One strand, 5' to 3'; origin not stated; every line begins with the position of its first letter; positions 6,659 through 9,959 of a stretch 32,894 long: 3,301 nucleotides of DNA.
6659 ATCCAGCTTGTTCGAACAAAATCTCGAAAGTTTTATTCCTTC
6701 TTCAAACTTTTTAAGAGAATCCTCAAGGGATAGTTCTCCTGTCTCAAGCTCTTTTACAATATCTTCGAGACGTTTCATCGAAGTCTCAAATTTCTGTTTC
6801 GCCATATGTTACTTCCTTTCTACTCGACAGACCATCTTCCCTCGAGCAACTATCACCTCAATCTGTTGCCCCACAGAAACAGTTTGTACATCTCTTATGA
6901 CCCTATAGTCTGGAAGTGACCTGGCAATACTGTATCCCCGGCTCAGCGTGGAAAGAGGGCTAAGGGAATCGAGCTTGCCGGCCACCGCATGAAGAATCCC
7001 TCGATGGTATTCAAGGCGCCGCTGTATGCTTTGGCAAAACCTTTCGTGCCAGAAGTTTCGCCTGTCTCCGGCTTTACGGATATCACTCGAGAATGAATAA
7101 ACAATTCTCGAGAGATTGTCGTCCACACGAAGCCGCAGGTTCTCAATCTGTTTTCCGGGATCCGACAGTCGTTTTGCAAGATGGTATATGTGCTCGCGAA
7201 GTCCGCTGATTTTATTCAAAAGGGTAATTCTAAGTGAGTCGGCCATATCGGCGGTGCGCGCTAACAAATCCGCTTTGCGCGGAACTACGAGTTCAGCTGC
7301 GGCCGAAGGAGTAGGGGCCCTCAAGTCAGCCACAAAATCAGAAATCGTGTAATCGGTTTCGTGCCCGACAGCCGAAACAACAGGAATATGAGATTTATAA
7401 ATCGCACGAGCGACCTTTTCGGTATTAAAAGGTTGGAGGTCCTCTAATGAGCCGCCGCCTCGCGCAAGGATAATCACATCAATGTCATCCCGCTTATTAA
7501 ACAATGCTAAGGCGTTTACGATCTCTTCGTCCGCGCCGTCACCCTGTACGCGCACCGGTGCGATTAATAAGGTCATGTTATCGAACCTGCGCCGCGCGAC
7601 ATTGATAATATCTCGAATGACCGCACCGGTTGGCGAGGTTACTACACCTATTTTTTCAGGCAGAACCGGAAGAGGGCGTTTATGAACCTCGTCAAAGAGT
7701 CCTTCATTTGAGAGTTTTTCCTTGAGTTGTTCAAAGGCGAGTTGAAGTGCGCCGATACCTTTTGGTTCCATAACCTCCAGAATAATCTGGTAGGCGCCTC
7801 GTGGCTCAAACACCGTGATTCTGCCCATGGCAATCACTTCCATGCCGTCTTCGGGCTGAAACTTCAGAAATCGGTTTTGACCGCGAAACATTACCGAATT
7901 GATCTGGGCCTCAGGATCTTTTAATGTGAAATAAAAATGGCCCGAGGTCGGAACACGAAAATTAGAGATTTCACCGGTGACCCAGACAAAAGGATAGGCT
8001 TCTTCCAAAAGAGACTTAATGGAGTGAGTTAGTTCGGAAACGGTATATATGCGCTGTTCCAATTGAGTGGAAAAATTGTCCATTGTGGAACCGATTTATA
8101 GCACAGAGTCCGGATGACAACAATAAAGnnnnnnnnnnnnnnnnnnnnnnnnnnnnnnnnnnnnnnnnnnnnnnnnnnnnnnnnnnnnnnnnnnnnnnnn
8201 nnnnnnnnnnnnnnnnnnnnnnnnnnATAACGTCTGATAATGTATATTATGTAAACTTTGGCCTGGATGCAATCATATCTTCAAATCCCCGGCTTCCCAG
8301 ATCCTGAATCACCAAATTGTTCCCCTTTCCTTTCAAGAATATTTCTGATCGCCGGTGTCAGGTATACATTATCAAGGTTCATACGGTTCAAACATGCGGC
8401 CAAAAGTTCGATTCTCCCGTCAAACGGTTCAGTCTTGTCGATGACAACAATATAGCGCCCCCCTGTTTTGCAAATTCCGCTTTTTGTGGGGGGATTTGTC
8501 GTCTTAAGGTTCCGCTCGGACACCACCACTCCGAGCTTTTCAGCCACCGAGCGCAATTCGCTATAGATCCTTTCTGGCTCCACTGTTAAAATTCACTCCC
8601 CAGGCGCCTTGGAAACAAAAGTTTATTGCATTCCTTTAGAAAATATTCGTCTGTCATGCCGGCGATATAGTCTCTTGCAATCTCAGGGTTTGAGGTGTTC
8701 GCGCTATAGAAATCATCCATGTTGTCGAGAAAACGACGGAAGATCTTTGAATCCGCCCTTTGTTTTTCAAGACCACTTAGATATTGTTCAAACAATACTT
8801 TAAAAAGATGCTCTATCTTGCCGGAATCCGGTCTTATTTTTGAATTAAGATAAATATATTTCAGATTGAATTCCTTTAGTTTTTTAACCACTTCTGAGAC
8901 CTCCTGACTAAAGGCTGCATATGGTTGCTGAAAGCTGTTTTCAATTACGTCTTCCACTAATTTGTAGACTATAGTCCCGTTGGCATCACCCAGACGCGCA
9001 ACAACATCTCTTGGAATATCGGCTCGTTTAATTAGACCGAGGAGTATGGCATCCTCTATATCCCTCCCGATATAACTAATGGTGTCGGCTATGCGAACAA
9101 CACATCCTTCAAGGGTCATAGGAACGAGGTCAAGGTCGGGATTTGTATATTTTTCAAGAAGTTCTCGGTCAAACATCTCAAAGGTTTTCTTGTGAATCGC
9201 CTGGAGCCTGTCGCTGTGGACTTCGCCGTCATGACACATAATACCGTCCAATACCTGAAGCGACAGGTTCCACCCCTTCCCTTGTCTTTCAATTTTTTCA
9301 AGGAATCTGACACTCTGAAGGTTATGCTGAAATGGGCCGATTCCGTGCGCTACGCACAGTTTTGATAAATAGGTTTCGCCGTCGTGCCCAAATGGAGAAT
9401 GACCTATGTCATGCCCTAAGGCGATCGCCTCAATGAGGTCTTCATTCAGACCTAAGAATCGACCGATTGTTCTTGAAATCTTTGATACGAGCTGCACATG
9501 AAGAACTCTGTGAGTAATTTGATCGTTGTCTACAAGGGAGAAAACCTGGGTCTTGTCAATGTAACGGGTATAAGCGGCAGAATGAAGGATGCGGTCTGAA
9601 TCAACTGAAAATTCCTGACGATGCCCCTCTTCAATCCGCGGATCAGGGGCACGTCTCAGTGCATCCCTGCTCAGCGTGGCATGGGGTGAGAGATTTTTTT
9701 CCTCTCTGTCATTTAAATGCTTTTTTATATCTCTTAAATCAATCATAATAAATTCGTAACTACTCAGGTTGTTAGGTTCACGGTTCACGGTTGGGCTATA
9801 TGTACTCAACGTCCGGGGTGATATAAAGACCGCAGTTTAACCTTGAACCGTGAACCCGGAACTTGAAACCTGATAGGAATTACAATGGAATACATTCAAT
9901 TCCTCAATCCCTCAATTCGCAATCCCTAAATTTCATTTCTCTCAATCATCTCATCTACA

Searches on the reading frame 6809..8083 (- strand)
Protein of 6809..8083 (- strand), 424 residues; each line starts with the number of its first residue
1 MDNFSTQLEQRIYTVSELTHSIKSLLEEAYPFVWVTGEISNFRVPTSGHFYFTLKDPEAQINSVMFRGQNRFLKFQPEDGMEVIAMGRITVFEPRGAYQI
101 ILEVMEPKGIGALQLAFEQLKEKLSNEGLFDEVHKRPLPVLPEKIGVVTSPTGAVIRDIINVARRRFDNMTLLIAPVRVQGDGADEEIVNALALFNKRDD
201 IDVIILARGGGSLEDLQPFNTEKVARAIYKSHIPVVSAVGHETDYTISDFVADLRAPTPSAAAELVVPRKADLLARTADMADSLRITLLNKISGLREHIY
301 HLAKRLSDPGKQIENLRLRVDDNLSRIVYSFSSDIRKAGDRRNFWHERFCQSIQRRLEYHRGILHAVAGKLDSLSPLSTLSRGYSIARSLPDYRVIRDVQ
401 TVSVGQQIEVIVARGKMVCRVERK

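Call 41: search_protein_families(library=pfam, proteins=[window:6809-8083:-], max_evalue=0.00001)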
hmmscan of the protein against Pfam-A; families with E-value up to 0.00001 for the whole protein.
window:6809-8083:- (424 aa): 3 families
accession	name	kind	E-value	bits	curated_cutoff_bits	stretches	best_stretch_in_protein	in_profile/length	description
PF02601.20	Exonuc_VII_L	-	1.4e-92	311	35.9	1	129-419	1-314/315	Exonuclease VII, large subunit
PF13742.12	tRNA_anti_2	-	2.1e-32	111.6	27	1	13-105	1-94/95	OB-fold nucleic acid binding domain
PF01336.31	tRNA_anti-codon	-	6.9e-11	42.4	27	1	33-106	1-73/75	OB-fold nucleic acid binding domain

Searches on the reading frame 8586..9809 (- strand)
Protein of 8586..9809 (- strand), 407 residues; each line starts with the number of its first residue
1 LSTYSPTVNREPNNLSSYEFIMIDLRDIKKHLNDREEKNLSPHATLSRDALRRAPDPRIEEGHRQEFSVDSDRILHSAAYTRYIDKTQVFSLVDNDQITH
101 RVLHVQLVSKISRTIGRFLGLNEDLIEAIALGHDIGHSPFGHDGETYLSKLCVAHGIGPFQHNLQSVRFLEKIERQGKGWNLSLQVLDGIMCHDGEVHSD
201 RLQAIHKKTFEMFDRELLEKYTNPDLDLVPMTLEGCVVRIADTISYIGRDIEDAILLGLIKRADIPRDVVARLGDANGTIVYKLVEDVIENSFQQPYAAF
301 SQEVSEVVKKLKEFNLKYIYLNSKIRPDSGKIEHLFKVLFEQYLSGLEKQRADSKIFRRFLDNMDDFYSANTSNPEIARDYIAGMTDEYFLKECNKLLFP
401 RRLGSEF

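Call 41: search_protein_families(library=pfam, proteins=[window:8586-9809:-], max_evalue=0.00001)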
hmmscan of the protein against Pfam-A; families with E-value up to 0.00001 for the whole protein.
window:8586-9809:- (407 aa): 2 families
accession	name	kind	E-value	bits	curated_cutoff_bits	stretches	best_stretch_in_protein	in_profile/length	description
PF01966.28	HD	-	7.3e-10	39.6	22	1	104-245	4-114/116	HD domain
PF13286.11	HD_assoc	-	1.4e-09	38.8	22.2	1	299-395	2-90/91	Phosphohydrolase-associated domain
